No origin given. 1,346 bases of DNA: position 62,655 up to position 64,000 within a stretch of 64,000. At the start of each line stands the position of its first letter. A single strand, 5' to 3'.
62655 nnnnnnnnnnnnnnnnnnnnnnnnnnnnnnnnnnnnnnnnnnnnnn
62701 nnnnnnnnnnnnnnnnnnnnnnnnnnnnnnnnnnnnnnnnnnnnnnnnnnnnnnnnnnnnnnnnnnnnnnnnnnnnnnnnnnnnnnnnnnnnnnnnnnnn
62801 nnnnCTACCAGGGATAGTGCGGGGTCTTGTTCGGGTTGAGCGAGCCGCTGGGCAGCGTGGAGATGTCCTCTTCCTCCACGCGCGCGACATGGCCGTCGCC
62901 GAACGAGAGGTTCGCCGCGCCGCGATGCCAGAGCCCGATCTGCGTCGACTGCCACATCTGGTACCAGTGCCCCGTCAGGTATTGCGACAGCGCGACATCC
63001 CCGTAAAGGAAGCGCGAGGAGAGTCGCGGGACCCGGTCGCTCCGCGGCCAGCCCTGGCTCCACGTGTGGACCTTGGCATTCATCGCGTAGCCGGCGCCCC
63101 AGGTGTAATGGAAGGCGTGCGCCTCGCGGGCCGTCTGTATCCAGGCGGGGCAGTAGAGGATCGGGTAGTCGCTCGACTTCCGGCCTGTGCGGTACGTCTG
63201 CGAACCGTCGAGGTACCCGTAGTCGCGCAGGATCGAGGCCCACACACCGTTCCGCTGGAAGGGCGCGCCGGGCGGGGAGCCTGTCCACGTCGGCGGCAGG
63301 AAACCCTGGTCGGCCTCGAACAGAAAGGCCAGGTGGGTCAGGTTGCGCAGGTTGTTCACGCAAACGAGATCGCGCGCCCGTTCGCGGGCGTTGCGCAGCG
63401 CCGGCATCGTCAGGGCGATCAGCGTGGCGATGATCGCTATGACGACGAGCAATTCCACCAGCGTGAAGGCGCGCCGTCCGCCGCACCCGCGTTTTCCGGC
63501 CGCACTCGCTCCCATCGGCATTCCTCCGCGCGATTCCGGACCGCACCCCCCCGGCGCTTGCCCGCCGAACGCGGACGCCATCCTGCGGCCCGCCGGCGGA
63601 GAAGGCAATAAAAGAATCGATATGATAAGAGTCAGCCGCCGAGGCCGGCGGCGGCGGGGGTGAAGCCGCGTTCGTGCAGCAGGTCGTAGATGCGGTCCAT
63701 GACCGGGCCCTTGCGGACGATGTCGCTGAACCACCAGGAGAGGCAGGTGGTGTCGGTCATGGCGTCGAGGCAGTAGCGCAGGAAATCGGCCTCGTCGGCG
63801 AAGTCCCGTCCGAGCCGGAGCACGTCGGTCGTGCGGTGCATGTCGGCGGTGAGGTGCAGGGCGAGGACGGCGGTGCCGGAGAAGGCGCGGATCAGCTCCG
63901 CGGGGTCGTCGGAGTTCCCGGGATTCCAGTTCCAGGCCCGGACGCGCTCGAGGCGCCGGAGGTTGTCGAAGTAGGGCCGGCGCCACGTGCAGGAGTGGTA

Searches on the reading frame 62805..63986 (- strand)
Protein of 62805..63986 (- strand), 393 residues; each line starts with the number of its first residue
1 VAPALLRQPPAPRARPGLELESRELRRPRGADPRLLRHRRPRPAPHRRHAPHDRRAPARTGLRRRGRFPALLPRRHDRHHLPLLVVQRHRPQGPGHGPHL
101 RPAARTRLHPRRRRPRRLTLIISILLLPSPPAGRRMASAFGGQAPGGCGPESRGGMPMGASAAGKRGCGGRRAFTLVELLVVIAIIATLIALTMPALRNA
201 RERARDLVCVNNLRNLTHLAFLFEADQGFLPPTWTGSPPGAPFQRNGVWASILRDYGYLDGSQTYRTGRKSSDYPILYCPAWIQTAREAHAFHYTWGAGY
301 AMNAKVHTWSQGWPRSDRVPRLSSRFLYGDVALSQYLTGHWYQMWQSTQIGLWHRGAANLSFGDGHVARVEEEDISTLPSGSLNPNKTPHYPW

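Call 46: search_protein_families(library=pfam, proteins=[window:62805-63986:-], max_evalue=0.001)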
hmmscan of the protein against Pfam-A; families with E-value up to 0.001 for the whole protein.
window:62805-63986:- (393 aa): 2 families
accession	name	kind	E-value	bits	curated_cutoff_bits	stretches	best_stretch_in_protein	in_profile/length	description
PF07596.16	SBP_bac_10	-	2.7e-05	24.8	23.3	1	199-269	2-70/268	Protein of unknown function (DUF1559)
PF07963.17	N_methyl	-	3.2e-05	23.7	21.2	1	171-192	4-25/27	Prokaryotic N-terminal methylation motif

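Call 60: search_protein_families(library=ncbifam, proteins=[window:62805-63986:-], max_evalue=0.1)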
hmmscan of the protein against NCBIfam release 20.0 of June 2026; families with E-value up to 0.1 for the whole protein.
window:62805-63986:- (393 aa): 11 families
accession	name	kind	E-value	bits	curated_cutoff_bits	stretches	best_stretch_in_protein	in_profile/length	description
TIGR01710.1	typeII_sec_gspG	equivalog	5.2e-07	29.8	88.85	1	172-233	1-62/134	type II secretion system major pseudopilin GspG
NF040999.1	pilin_ComGC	equivalog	1.2e-05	25.5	75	1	172-206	2-36/84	competence type IV pilus major pilin ComGC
TIGR02532.1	IV_pilin_GFxxxE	domain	4.1e-05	23.2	16.3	1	171-193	1-23/24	prepilin-type N-terminal cleavage/methylation domain-containing protein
NF007862.0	PRK10574.1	equivalog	6.5e-05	23.1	138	1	171-200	4-33/145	prepilin peptidase-dependent pilin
TIGR02596.1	TIGR02596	subfamily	0.00014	22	70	1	174-198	1-25/196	Verru_Chthon cassette protein D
NF041775.1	typeIV_PilA_Myxo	equivalog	0.00045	20.2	400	1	171-216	10-55/214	type IV pilin protein PilA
NF041013.1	T4P_ComGE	equivalog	0.00046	20.2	49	1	172-203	4-35/83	competence type IV pilus minor pilin ComGE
TIGR04294.2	pre_pil_HX9DG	domain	0.0024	17.6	19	1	351-367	2-18/22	H-X9-DG-CTERM domain-containing protein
NF040982.1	ComGD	equivalog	0.0035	17.8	70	1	172-214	2-44/139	competence type IV pilus minor pilin ComGD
TIGR01708.2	typeII_sec_gspH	equivalog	0.0038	17.2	80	1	172-204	2-40/169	type II secretion system minor pseudopilin GspH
TIGR02599.1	TIGR02599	subfamily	0.078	12.2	256.5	0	173-197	1-25/361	Verru_Chthon cassette protein C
